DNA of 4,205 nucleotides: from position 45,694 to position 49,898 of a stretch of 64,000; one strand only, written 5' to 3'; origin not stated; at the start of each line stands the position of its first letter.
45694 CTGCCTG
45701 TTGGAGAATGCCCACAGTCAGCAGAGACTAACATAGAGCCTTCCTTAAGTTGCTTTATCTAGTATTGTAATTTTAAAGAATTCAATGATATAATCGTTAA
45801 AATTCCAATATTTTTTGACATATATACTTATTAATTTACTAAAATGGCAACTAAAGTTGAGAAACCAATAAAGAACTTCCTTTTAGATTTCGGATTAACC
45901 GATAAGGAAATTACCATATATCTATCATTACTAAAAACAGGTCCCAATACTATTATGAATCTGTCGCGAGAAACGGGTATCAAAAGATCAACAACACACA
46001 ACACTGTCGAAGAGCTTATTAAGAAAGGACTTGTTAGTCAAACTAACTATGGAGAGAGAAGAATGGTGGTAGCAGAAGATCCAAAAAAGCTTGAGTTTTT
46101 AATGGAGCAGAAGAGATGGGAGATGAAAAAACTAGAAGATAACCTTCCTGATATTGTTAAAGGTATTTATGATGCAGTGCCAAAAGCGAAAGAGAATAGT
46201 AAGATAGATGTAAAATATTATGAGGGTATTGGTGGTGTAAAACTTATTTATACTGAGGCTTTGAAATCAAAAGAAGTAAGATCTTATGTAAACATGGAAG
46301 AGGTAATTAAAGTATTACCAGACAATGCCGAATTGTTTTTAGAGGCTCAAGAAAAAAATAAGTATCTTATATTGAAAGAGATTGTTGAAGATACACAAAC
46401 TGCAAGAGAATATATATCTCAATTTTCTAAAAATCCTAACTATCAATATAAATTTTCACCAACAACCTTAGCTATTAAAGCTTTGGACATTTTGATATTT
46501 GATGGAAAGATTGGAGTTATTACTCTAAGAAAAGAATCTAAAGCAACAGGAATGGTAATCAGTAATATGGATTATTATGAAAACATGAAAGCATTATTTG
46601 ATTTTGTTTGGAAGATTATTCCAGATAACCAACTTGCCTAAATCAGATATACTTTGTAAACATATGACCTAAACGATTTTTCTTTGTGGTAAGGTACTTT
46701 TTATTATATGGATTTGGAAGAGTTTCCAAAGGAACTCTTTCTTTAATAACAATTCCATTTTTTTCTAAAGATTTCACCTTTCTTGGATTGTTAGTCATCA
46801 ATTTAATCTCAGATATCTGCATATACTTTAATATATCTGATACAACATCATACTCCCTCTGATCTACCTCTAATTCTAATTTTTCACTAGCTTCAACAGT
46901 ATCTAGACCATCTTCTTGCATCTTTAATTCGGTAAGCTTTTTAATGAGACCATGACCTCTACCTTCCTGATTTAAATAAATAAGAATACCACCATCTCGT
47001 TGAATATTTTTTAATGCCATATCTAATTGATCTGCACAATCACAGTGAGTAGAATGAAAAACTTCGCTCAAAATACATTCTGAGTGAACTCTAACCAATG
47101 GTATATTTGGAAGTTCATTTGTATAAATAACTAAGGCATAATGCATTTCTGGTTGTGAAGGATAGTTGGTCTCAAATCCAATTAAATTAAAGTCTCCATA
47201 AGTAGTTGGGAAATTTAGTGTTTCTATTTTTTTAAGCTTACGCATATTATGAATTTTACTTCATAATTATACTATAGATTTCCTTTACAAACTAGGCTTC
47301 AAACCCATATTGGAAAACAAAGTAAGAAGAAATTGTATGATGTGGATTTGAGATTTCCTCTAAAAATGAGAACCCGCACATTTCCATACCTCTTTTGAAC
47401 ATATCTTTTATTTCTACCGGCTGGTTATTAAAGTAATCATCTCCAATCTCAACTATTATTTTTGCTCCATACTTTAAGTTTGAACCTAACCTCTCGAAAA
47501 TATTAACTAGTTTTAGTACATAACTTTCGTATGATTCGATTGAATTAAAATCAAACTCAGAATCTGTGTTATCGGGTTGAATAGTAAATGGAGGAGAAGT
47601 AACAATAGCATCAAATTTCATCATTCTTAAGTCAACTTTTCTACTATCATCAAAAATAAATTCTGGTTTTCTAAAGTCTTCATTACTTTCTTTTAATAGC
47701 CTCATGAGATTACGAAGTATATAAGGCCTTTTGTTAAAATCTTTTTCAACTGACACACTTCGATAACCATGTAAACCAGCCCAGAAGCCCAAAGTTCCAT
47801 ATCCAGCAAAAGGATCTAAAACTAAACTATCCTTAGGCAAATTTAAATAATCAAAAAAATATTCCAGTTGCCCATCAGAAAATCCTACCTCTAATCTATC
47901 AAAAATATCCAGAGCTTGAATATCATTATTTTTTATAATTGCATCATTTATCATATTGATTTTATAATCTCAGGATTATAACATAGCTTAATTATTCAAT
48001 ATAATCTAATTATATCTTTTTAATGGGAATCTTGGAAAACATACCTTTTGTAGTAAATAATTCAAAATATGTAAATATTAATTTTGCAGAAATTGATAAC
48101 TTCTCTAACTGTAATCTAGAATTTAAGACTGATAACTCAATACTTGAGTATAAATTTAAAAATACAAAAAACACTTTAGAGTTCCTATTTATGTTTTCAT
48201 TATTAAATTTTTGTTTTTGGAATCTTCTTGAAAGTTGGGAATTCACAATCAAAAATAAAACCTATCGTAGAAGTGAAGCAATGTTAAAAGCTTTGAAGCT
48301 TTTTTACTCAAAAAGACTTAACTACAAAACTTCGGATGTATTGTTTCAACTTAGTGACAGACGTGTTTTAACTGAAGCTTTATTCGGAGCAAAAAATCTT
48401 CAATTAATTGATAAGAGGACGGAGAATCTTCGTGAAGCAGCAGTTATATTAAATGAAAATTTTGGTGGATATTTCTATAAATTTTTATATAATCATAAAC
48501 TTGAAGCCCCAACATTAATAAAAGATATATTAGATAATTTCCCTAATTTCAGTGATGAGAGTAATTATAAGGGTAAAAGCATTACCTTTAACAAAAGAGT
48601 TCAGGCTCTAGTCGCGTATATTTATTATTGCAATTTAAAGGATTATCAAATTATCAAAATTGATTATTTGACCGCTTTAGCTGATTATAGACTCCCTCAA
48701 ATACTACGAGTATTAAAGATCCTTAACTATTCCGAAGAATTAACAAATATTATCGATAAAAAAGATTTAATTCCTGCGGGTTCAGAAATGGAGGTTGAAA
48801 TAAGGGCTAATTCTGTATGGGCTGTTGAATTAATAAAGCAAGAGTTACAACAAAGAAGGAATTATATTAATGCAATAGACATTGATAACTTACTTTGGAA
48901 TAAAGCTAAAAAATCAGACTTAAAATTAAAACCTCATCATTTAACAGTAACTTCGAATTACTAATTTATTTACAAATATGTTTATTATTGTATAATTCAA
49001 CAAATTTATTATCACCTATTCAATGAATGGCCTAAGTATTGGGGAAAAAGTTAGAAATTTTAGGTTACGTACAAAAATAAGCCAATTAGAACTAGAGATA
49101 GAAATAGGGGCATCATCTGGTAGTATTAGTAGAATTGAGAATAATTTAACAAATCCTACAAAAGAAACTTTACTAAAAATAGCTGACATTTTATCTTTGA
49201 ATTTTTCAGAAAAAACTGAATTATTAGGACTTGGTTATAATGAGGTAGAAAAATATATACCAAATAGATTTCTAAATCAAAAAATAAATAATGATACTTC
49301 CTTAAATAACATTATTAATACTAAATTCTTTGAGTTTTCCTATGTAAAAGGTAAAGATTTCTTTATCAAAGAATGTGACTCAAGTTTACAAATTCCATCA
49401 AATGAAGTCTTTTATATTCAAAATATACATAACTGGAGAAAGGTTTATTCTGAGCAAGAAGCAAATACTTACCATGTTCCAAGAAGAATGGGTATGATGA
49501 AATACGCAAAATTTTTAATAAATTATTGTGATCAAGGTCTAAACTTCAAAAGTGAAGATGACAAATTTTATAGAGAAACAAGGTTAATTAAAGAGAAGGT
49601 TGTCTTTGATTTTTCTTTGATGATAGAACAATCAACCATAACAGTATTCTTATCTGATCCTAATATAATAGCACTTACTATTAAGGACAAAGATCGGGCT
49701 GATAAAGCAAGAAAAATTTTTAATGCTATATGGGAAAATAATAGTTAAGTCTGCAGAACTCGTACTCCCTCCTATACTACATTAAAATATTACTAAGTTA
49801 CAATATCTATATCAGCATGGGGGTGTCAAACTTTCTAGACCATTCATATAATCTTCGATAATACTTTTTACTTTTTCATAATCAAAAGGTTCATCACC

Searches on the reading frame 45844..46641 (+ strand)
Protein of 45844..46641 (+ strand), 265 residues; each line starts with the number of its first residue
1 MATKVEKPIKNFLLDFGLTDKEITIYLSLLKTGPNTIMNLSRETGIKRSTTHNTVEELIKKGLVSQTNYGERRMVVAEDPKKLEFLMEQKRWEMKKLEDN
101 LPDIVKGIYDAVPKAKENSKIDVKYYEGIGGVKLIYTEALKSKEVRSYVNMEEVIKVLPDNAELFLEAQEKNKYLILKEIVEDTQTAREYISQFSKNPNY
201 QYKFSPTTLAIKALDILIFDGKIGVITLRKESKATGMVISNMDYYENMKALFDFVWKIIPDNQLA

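Call 10: search_protein_families(library=pfam, proteins=[window:45844-46641:+], max_evalue=0.001)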
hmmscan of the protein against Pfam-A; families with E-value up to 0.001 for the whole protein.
window:45844-46641:+ (265 aa): 4 families
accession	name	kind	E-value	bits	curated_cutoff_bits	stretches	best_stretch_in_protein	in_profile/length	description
PF01978.25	TrmB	-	3.1e-12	46.6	25.6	1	15-80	3-67/68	Sugar-specific transcriptional regulator TrmB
PF12802.13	MarR_2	-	2.5e-06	28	27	1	17-68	2-55/61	MarR family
PF09339.16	HTH_IclR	-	5.1e-05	23.4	22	1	28-66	10-50/52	IclR helix-turn-helix domain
PF25212.1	HVO_A0114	-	5.8e-05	23.2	27.6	0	18-76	20-79/84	HVO_A0114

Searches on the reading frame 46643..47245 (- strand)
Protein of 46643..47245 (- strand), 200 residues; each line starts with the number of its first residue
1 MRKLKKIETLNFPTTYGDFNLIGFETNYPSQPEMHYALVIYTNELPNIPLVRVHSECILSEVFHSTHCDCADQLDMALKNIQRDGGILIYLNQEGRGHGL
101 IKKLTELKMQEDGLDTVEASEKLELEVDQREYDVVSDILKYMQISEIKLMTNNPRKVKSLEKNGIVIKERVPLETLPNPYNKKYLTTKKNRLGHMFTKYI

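Call 10: search_protein_families(library=pfam, proteins=[window:46643-47245:-], max_evalue=0.001)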
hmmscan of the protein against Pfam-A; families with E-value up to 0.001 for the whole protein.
window:46643-47245:- (200 aa): 1 family
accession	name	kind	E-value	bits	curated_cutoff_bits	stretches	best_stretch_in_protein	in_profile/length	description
PF00925.25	GTP_cyclohydro2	-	1.9e-53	180.8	23.3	1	9-172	5-165/165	GTP cyclohydrolase II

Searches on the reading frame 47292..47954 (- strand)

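Call 10: search_protein_families(library=pfam, proteins=[window:47292-47954:-], max_evalue=0.001)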
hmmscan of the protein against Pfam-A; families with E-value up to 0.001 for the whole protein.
window:47292-47954:- (220 aa): 2 families
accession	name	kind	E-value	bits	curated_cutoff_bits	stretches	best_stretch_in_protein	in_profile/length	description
PF01555.25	N6_N4_Mtase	-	8.1e-11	42.7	26.7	1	115-200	2-77/221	DNA methylase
PF03602.21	Cons_hypoth95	-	0.00063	19.9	24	1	41-126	41-126/182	Conserved hypothetical protein 95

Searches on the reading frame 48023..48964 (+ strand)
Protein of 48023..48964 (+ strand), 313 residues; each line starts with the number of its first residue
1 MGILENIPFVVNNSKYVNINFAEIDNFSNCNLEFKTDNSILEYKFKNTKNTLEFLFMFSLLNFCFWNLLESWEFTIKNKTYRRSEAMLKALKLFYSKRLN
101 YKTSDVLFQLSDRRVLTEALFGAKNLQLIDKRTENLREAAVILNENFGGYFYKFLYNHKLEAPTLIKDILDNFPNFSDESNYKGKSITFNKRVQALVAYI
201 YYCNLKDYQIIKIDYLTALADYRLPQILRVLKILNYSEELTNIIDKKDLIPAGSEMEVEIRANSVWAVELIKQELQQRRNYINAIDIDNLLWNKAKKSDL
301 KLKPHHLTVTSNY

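Call 3: search_protein_families(library=pfam, proteins=[window:48023-48964:+], max_evalue=0.01)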
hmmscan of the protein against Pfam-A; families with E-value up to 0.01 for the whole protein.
window:48023-48964:+ (313 aa): 1 family
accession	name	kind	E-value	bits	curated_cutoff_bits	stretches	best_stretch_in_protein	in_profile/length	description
PF10343.14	Q_salvage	-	2.4e-59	201.7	25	1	46-310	5-282/285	Queuosine salvage protein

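Call 4: search_protein_families(library=ncbifam, proteins=[window:48023-48964:+], max_evalue=0.01)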
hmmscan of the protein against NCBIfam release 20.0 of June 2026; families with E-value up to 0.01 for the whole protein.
window:48023-48964:+ (313 aa): 0 families

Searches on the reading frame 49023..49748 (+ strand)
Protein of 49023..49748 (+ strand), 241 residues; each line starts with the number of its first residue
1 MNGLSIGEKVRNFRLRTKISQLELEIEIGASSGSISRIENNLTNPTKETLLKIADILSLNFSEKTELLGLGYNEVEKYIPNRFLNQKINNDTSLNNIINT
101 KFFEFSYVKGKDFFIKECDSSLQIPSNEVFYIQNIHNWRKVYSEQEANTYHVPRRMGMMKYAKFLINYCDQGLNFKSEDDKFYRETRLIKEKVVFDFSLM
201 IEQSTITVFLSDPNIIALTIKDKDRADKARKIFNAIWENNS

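Call 3: search_protein_families(library=pfam, proteins=[window:49023-49748:+], max_evalue=0.01)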
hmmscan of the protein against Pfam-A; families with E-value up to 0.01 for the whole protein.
window:49023-49748:+ (241 aa): 5 families
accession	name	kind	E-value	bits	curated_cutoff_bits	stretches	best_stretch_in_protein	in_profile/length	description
PF01381.28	HTH_3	-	1.4e-07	31.8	23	1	11-62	2-53/55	Helix-turn-helix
PF13560.12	HTH_31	-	0.00019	22.1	27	1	6-58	2-55/64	Helix-turn-helix domain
PF12844.13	HTH_19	-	0.00021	21.6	30.2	1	7-57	1-51/64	Helix-turn-helix domain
PF13443.12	HTH_26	-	0.00022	21.9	22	1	13-63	5-56/63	Cro/C1-type HTH DNA-binding domain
PF10860.13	DUF2661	-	0.0024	18.4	23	1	103-166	28-90/113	Protein of unknown function (DUF2661)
